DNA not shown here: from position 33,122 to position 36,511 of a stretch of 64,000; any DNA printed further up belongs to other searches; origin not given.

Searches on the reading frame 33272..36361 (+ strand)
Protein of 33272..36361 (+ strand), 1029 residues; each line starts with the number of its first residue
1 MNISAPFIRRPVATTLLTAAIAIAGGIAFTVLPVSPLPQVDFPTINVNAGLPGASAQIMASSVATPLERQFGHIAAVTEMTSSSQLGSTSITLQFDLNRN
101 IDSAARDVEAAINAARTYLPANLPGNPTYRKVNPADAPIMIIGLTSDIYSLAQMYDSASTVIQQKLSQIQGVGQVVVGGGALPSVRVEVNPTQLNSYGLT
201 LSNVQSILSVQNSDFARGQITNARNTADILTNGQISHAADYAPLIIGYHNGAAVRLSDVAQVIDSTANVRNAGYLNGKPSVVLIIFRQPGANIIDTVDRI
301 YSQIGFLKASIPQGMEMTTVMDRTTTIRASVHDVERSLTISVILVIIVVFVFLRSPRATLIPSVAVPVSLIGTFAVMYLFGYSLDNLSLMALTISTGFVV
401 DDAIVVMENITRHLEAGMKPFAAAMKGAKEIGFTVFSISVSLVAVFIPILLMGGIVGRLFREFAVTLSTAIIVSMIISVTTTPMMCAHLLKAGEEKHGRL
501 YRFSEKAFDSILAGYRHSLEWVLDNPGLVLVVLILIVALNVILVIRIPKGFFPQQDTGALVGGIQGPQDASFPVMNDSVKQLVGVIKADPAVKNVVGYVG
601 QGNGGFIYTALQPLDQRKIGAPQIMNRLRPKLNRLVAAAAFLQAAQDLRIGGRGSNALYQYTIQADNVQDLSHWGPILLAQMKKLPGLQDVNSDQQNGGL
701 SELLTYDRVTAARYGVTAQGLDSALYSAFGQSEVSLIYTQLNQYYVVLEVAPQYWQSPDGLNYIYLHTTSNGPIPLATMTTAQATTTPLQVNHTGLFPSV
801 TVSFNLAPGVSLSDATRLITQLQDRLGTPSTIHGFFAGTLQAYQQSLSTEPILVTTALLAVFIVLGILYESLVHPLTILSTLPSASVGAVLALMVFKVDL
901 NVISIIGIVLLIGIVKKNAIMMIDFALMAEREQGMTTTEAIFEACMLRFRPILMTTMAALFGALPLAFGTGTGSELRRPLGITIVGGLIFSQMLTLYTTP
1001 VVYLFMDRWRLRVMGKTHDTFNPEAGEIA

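Call 6: search_protein_families(library=pfam, proteins=[window:33272-36361:+], max_evalue=0.01)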
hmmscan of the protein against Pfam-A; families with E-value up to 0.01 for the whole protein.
window:33272-36361:+ (1029 aa): 2 families
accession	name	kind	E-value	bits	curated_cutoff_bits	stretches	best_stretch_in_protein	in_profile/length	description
PF00873.25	ACR_tran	-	0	1046.5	28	1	5-1006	3-1020/1021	AcrB/AcrD/AcrF family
PF03176.21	MMPL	-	0.00057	19.4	20.5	1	329-489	140-302/333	MMPL family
